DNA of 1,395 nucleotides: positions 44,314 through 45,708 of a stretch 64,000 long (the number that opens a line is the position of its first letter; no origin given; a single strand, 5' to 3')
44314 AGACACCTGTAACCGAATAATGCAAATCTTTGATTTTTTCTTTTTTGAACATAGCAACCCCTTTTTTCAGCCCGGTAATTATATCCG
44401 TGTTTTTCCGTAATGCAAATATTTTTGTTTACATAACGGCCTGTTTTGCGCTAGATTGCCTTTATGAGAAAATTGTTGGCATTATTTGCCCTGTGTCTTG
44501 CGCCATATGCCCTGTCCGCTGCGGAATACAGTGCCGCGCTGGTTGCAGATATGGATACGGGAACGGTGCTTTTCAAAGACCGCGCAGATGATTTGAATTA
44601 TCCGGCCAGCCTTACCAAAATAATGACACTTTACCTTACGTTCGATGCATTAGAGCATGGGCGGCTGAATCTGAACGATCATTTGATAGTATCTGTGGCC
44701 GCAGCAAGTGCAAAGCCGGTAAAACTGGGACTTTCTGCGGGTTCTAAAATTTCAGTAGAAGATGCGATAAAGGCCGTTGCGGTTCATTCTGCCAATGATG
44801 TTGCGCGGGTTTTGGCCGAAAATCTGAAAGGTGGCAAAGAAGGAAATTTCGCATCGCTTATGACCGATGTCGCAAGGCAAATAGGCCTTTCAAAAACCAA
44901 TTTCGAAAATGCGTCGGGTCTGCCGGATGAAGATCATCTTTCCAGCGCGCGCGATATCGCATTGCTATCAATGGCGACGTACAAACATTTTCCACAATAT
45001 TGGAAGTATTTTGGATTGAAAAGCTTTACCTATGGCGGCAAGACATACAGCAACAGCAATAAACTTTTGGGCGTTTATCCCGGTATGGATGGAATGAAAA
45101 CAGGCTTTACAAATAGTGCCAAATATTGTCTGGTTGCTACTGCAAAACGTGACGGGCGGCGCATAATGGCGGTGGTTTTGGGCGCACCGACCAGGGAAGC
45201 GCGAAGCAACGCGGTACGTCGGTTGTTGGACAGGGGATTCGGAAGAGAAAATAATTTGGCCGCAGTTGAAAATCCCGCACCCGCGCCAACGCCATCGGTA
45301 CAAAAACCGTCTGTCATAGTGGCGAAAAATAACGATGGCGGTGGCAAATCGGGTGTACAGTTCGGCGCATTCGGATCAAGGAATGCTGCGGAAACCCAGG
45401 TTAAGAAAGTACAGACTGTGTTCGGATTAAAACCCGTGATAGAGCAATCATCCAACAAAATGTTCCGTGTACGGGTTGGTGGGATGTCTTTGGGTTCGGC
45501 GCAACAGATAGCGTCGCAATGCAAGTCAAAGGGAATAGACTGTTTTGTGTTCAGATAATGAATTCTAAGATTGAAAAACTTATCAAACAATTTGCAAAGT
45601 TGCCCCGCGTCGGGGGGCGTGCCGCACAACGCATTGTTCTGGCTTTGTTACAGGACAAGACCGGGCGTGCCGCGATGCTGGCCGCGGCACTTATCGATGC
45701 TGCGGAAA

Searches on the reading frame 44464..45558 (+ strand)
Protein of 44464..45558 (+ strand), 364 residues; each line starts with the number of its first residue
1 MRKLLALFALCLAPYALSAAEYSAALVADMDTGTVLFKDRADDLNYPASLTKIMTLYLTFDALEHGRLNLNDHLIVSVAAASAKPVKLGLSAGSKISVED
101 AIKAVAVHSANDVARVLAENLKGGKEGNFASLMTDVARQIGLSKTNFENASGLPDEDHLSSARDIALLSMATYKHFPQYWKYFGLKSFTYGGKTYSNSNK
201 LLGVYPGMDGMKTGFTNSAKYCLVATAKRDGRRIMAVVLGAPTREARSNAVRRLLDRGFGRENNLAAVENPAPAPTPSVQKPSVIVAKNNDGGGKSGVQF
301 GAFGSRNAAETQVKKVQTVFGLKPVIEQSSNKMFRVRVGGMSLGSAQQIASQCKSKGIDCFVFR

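Call 3: search_protein_families(library=pfam, proteins=[window:44464-45558:+], max_evalue=1)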
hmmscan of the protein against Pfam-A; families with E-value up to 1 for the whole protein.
window:44464-45558:+ (364 aa): 5 families
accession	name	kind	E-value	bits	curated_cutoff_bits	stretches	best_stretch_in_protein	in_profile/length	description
PF00768.25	Peptidase_S11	-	2.5e-55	188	27.6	1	23-243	13-239/239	D-alanyl-D-alanine carboxypeptidase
PF13354.11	Beta-lactamase2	-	2.9e-10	40.3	22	1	26-168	3-142/214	Beta-lactamase enzyme family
PF05036.18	SPOR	-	2.4e-09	37.8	21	1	295-363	4-75/76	SPOR domain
PF02113.21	Peptidase_S13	-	0.019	14.1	22.8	1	23-63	19-59/444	D-Ala-D-Ala carboxypeptidase 3 (S13) family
PF01784.24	DUF34_NIF3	-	0.13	12.3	23.4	1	243-362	128-196/256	Duf34/NIF3 (NGG1p interacting factor 3)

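Call 4: search_protein_families(library=ncbifam, proteins=[window:44464-45558:+], max_evalue=1)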
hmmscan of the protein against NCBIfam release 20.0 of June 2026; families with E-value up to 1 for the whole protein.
window:44464-45558:+ (364 aa): 11 families
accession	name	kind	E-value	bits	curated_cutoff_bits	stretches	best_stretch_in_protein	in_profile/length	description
NF008489.0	PRK11397.1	equivalog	3e-39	134.9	610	1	14-259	32-280/389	serine-type D-Ala-D-Ala carboxypeptidase DacD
NF007445.0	PRK10001.1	equivalog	5.2e-39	134.1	765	1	23-266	40-289/400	serine-type D-Ala-D-Ala carboxypeptidase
NF008059.0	PRK10793.1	equivalog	4.3e-36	124.5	694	1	24-260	48-290/403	D-alanyl-D-alanine carboxypeptidase DacA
NF038258.2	PBP4_Staph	exception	1.4e-33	116.2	500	1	28-242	46-280/366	penicillin-binding protein PBP4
NF038273.1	strep_PBP3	exception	2e-32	112.7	490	1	19-250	21-276/407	D-alanyl-D-alanine carboxypeptidase PBP3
NF008668.0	PRK11669.1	equivalog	2.7e-22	79.3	294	1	23-253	44-278/316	D-alanyl-D-alanine endopeptidase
NF000471.1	vanY_of_D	exception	1.6e-06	27.6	625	1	24-248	101-341/354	transpeptidase-like D-Ala-D-Ala carboxypeptidase VanY-D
NF000480.2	PSE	exception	0.0019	17.8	580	1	28-165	43-175/288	PSE family carbenicillin-hydrolyzing class A beta-lactamase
TIGR02223.1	ftsN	equivalog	0.0034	17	107.65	1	295-359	227-293/299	cell division protein FtsN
NF007953.1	PRK10672.1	equivalog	0.0051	16.4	201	1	267-342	262-336/362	endolytic peptidoglycan transglycosylase RlpA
NF047735.1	MPL36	exception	0.0053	16.4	430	1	294-362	234-302/305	RlpA family plasminogen-binding lipoprotein MPL36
